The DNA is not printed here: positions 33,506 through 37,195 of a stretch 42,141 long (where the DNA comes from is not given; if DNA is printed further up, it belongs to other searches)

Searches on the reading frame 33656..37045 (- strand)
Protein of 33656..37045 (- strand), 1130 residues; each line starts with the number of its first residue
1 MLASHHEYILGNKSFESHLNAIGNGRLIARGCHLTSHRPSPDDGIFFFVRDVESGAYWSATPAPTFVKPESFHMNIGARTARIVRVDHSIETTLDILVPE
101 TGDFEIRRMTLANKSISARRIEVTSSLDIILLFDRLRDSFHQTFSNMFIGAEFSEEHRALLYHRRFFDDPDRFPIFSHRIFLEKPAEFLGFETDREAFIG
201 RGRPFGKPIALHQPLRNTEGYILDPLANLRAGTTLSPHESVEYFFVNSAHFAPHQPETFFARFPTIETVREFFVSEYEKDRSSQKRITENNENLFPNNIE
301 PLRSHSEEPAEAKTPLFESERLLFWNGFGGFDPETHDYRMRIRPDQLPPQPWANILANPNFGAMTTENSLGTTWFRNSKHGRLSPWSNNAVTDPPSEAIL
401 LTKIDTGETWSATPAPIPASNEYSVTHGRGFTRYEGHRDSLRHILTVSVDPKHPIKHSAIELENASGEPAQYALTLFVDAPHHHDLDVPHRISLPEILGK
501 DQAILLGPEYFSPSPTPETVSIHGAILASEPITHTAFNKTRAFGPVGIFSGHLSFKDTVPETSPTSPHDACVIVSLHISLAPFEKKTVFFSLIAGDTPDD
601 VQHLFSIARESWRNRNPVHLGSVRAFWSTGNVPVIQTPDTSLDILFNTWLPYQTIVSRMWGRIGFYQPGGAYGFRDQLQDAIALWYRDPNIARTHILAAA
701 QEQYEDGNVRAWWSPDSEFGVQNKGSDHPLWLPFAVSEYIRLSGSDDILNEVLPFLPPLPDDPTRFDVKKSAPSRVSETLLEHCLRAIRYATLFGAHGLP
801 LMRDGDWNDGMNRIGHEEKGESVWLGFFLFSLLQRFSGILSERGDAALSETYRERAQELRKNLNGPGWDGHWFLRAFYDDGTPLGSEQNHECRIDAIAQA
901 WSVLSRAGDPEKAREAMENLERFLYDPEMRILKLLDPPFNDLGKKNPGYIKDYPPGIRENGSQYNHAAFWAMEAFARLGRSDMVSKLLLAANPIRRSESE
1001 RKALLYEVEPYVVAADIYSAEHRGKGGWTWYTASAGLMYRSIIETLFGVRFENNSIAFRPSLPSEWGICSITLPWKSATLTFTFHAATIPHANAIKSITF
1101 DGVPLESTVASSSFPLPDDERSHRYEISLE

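Call 32: search_protein_families(library=pfam, proteins=[window:33656-37045:-], max_evalue=0.001)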
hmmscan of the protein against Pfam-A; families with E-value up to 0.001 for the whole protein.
window:33656-37045:- (1130 aa): 2 families
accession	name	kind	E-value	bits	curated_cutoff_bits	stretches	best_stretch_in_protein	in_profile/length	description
PF17167.11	Glyco_hydro_94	-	1.6e-93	314.2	27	1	634-1048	10-420/420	Glycosyl hydrolase 94 superfamily, catalytic domain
PF06165.18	GH94_b-supersand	-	1.3e-82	277.5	23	2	9-246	7-249/251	Glycosyl hydrolase 94, supersandwich domain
